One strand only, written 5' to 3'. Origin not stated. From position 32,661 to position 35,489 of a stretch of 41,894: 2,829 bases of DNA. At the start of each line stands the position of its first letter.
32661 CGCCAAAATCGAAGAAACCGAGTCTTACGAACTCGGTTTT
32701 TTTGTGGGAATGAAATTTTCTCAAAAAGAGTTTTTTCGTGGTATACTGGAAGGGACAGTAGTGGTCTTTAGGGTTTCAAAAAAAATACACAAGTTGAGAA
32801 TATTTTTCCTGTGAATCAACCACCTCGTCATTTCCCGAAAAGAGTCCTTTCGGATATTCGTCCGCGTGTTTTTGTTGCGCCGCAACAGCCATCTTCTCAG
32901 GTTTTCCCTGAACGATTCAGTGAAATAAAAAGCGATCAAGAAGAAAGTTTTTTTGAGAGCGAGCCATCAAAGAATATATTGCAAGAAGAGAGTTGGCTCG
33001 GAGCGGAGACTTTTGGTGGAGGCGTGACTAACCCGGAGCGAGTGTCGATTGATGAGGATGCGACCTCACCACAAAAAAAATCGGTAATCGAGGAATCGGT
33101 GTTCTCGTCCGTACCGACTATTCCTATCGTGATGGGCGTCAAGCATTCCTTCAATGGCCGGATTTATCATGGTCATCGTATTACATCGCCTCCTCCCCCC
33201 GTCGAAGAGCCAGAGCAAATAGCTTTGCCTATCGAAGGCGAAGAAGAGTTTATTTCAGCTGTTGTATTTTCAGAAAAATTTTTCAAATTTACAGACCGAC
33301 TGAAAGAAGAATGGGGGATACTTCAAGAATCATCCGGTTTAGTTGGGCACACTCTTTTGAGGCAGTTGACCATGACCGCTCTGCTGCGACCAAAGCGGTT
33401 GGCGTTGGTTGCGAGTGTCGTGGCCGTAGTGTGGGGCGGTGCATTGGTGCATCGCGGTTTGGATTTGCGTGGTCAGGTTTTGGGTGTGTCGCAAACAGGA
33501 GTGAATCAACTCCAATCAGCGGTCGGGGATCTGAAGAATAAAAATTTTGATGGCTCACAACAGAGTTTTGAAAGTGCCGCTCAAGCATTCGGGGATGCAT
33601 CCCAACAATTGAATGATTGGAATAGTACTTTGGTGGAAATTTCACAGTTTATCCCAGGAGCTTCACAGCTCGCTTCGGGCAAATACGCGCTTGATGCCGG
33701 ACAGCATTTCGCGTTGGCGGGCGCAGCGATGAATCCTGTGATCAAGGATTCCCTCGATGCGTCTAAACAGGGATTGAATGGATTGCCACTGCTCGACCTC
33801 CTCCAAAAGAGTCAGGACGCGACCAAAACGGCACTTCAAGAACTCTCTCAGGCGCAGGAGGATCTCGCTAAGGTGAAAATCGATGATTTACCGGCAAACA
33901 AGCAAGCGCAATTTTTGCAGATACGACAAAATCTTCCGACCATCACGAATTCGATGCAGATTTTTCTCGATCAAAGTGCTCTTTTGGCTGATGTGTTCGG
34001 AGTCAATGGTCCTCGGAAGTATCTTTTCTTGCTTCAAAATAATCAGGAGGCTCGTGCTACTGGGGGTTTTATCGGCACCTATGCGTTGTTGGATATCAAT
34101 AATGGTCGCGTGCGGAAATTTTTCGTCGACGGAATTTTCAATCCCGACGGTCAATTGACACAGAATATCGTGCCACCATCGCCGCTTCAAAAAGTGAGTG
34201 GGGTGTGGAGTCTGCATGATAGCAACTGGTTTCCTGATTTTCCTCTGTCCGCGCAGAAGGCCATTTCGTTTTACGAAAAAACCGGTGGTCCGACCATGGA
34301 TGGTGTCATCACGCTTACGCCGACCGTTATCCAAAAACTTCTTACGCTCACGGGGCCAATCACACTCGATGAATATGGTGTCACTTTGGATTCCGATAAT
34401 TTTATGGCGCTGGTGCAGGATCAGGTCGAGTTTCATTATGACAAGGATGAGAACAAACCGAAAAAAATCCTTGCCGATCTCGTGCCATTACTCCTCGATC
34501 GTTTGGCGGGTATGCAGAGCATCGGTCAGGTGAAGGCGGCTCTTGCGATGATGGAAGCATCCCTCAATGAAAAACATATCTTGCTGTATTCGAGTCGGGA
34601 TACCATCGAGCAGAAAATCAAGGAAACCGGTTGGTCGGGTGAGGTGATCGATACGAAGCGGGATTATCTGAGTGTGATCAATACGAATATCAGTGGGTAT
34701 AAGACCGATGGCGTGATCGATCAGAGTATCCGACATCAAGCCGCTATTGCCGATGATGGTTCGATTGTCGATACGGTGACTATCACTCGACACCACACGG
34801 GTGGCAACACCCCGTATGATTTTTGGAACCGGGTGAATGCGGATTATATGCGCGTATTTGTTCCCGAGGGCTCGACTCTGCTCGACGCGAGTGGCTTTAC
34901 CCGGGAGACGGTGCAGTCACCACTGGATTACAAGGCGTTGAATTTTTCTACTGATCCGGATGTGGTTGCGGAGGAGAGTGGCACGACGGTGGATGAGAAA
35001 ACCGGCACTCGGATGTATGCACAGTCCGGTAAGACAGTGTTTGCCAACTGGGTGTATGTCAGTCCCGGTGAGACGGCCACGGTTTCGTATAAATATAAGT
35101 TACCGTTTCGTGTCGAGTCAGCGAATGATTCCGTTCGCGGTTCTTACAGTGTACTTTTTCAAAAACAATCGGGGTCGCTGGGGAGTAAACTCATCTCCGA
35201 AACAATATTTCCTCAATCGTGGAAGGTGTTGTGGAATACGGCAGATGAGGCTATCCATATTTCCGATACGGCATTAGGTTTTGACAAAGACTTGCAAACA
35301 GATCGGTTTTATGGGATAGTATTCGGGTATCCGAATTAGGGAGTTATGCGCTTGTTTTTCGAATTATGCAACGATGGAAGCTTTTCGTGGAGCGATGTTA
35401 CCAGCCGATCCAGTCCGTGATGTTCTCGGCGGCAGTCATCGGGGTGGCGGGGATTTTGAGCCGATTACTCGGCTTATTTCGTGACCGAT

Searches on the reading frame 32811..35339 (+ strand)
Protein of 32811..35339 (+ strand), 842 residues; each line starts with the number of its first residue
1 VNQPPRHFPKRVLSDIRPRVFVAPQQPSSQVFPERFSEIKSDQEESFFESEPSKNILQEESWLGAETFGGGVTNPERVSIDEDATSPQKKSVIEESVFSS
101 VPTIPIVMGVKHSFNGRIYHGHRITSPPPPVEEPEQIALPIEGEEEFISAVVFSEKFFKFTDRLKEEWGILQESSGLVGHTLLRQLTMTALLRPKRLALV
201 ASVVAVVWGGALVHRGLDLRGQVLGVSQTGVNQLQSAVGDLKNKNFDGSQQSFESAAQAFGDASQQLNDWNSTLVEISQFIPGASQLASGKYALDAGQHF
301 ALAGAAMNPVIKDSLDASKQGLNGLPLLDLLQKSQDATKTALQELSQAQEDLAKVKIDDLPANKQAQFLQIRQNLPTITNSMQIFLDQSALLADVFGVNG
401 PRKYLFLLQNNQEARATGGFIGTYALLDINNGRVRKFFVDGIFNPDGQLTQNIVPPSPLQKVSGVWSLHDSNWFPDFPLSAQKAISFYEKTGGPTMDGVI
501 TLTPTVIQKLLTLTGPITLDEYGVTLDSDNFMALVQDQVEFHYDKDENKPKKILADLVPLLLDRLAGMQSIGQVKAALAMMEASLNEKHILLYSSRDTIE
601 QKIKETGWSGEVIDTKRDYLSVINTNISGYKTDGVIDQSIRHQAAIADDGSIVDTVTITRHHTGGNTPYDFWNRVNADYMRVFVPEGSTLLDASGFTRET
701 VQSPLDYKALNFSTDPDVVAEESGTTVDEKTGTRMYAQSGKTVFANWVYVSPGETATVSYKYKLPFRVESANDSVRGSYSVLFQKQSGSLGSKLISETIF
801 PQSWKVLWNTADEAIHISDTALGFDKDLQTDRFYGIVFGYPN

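Call 42: search_protein_families(library=pfam, proteins=[window:32811-35339:+], max_evalue=0.1)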
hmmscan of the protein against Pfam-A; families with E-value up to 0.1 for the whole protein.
window:32811-35339:+ (842 aa): 1 family
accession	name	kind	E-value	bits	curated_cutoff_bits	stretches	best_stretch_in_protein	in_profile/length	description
PF13196.11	DUF4012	-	3.9e-31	108.9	28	1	399-538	1-142/144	Protein of unknown function (DUF4012)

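Call 49: find_encoding_contigs(protein=window:32811-35339:+, flank=4000, max_places=10)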
Protein window:32811-35339:+ (842 aa): 3 contigs read that carry it; 2 places shown.
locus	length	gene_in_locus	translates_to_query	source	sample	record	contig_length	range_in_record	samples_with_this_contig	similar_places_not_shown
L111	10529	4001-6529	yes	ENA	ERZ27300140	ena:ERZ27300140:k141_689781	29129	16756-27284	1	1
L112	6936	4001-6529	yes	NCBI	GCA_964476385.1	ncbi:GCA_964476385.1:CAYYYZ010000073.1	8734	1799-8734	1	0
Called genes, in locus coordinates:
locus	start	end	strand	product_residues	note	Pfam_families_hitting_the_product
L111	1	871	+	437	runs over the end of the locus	PF22694:CtpB_N-like (weak), PF00595:PDZ, PF13180:PDZ_2, PF17820:PDZ_6, PF03572:Peptidase_S41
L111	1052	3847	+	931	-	-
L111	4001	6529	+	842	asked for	PF13196:DUF4012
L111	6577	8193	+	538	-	PF03023:MurJ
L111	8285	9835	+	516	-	PF01336:tRNA_anti-codon, PF00152:tRNA-synt_2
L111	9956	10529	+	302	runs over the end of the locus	-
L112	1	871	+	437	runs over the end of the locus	PF22694:CtpB_N-like (weak), PF00595:PDZ, PF13180:PDZ_2, PF17820:PDZ_6, PF03572:Peptidase_S41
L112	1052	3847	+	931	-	-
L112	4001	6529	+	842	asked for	PF13196:DUF4012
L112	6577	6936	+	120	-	?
